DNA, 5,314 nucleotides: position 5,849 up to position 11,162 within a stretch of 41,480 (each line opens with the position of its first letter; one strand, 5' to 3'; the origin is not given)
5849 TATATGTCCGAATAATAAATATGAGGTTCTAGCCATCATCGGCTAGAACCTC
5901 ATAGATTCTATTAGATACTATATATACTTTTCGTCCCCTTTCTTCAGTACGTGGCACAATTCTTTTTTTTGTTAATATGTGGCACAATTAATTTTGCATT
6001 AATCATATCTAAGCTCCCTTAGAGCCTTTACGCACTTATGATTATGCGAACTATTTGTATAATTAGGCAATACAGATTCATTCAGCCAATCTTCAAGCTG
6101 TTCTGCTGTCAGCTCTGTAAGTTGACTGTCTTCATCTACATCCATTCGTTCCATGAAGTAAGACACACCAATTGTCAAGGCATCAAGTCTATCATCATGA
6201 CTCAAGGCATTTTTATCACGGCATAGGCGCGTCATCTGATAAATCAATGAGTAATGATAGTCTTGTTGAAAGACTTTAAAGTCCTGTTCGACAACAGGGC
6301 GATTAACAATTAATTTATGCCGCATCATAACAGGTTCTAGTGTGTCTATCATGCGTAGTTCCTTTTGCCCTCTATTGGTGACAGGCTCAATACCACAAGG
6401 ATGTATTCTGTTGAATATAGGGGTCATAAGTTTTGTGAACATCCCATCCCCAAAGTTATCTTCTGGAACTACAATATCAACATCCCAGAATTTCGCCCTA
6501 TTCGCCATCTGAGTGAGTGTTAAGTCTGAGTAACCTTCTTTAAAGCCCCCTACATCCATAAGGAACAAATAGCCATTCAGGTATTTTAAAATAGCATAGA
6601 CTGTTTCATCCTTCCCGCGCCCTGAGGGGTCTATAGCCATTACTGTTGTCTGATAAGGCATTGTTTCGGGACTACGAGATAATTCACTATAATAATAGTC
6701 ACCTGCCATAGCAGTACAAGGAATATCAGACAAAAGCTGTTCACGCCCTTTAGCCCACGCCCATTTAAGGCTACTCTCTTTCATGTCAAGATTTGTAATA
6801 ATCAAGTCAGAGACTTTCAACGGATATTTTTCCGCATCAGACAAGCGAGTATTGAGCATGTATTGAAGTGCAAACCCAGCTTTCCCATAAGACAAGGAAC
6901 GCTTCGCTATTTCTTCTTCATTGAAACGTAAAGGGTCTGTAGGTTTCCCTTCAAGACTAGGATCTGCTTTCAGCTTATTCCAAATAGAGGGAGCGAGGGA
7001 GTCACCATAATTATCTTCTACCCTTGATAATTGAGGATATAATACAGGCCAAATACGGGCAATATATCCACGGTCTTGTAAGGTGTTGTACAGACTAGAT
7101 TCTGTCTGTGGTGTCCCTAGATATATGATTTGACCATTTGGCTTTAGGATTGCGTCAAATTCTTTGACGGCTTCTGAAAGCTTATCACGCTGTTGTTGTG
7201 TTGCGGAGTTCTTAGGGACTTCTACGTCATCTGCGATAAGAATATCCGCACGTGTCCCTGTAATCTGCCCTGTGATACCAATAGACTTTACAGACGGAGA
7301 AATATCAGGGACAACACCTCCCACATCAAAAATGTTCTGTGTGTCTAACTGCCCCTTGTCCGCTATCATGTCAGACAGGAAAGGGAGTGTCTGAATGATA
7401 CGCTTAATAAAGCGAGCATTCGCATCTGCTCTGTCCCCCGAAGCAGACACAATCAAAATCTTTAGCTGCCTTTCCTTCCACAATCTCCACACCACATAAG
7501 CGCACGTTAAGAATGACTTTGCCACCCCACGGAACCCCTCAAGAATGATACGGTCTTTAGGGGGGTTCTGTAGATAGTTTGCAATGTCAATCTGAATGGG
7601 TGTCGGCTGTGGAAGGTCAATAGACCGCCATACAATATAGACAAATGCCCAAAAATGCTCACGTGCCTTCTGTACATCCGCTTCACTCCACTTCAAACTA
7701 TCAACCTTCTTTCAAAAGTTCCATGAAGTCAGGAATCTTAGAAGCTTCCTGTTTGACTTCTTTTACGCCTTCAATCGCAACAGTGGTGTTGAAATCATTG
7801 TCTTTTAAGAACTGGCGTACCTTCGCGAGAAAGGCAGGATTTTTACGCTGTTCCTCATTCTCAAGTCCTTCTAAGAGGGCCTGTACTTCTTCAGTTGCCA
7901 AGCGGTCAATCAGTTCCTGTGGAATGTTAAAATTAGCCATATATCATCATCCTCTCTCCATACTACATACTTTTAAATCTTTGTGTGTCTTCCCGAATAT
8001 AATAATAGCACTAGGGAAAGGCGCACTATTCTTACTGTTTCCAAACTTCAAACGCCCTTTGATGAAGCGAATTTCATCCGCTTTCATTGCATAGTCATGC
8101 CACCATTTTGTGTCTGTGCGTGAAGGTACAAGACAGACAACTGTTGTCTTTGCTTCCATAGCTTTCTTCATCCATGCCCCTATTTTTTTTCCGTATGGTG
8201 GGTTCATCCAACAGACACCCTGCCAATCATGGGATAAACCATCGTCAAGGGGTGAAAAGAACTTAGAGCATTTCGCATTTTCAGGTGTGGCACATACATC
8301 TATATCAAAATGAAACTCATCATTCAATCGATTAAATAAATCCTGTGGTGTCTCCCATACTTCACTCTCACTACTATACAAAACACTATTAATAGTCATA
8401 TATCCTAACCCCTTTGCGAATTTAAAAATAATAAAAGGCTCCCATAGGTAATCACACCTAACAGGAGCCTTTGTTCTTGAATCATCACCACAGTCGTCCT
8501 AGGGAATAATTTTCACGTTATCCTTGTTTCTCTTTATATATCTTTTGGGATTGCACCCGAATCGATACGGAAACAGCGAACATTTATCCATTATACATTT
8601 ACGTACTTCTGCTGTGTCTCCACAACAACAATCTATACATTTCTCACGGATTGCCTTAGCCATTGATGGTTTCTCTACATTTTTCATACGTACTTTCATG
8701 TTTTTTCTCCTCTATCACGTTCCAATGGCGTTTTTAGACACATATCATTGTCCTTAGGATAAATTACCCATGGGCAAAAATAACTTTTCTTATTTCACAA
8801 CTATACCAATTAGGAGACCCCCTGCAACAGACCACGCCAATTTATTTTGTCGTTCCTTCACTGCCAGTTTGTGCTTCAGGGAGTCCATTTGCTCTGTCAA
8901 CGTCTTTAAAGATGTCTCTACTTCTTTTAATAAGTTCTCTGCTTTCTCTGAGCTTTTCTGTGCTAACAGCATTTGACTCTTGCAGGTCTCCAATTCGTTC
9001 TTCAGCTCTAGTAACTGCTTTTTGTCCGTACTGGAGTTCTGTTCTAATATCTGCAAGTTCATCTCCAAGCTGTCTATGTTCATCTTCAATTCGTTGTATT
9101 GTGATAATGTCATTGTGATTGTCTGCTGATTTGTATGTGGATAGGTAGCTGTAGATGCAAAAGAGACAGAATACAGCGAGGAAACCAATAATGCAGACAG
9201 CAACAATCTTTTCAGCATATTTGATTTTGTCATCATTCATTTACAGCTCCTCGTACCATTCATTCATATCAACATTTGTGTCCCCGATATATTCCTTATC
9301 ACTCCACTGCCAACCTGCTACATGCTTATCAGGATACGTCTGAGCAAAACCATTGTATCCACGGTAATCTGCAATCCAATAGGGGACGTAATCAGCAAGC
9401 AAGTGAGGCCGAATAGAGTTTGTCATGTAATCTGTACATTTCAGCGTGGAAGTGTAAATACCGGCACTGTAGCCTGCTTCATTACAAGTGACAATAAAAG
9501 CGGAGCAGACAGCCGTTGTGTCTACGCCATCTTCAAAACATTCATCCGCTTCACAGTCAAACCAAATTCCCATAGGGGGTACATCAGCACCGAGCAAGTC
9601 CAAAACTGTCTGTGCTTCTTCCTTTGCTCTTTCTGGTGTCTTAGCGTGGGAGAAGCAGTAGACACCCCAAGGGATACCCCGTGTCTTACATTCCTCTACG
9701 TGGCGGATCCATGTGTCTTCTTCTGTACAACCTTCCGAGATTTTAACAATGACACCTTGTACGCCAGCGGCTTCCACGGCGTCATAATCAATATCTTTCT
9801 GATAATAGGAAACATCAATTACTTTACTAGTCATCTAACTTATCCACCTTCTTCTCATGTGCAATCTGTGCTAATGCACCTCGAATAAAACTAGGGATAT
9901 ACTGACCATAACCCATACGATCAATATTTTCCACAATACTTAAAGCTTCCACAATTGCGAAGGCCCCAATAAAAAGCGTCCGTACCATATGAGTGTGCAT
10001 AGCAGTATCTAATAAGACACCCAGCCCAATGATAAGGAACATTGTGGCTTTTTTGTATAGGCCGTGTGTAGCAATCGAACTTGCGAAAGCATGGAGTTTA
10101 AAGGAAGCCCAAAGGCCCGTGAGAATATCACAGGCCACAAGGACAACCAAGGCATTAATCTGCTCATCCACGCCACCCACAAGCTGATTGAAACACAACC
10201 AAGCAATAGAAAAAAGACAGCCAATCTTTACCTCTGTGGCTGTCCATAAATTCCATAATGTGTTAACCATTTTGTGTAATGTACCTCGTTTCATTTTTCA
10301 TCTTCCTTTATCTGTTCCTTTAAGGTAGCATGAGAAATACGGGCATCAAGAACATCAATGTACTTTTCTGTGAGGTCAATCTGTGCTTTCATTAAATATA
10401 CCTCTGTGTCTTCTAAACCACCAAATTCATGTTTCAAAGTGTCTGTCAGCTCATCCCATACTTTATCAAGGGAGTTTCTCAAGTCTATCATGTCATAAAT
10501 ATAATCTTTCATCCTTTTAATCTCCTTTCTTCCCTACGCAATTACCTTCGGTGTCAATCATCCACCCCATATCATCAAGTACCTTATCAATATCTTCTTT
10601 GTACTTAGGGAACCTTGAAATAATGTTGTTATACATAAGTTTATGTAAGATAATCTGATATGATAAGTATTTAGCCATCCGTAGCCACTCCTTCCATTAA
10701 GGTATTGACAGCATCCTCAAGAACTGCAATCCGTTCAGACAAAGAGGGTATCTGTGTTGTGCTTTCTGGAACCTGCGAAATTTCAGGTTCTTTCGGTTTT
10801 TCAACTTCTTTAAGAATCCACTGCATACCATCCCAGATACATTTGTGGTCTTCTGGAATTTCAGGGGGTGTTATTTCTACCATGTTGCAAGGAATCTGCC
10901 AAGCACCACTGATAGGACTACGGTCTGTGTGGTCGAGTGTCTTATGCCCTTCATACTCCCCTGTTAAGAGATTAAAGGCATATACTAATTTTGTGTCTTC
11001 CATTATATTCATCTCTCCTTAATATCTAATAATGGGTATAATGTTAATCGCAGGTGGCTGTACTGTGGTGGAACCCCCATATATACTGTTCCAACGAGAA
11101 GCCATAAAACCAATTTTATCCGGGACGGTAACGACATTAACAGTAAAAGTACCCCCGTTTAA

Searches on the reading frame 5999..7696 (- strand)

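Call 22: search_protein_families(library=pfam, proteins=[window:5999-7696:-], max_evalue=0.001)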
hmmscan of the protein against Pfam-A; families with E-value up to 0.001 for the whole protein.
window:5999-7696:- (565 aa): 1 family
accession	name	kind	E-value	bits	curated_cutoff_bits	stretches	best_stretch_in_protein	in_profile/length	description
PF22530.2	Terminase-T7_RNaseH-like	-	2e-36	124.9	27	1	355-462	1-108/108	Terminase Bacteriophage T7, Ribonuclease H-like domain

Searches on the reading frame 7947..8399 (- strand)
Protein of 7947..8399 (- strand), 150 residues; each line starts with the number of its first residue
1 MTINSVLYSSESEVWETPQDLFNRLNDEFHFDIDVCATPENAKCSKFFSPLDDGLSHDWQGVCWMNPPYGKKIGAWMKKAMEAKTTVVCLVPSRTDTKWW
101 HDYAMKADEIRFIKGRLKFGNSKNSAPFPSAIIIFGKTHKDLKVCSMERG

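Call 23: search_protein_families(library=phrogs, proteins=[window:7947-8399:-])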
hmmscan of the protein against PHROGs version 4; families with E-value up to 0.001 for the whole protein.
window:7947-8399:- (150 aa): 4 families
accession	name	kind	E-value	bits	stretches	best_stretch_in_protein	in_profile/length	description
phrog_111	-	other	2.1e-58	199.6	1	1-141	53-207/345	DNA methyltransferase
phrog_22740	-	unknown function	5.2e-30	104.9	1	4-84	3-86/99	-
phrog_6083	-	DNA, RNA and nucleotide metabolism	1.9e-12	48.2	1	81-138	1-68/94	DNA methylase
phrog_33262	-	moron, auxiliary metabolic gene and host takeover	4.2e-08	33.1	1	13-132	305-453/495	phosphoadenosine phosphosulfate reductase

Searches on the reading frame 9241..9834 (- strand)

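Call 23: search_protein_families(library=phrogs, proteins=[window:9241-9834:-])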
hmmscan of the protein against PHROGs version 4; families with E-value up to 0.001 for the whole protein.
window:9241-9834:- (197 aa): 5 families
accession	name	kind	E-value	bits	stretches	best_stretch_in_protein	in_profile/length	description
phrog_291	-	lysis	1.1e-36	127.6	1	1-196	111-308/509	endolysin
phrog_6219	-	lysis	1.9e-27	97.6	1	3-196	2-189/326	endolysin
phrog_6745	-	lysis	2.6e-25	90.1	1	3-177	4-178/396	endolysin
phrog_3084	-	lysis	3.6e-11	43.7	1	5-191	161-351/468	endolysin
phrog_35916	-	unknown function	3.6e-09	37.1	1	4-191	5-203/488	-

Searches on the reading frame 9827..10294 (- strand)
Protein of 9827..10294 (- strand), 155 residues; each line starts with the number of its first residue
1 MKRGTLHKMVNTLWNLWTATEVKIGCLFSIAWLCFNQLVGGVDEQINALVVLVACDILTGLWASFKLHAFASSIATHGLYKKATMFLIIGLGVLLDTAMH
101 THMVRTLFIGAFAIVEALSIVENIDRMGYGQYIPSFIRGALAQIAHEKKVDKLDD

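Call 23: search_protein_families(library=phrogs, proteins=[window:9827-10294:-])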
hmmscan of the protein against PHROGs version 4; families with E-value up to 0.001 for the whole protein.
window:9827-10294:- (155 aa): 3 families
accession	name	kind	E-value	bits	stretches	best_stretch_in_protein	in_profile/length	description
phrog_199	-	lysis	4.4e-15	56.4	1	31-149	15-132/545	holin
phrog_21233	-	unknown function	4.3e-07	30.9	1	27-87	11-71/72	-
phrog_16802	-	unknown function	0.00038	21.2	1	91-149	4-62/74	-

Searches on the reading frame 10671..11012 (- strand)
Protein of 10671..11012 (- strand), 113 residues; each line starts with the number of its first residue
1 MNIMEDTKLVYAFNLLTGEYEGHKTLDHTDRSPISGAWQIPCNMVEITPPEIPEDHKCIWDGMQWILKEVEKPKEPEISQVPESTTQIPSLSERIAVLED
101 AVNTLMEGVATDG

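Call 23: search_protein_families(library=phrogs, proteins=[window:10671-11012:-])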
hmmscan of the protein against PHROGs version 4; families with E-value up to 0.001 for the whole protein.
window:10671-11012:- (113 aa): 2 families
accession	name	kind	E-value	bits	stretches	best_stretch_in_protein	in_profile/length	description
phrog_1807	-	tail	1.9e-06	28.7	1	7-78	12-77/241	tail fiber protein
phrog_105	-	tail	2.3e-05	24.8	1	3-69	18-80/239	tail fiber assembly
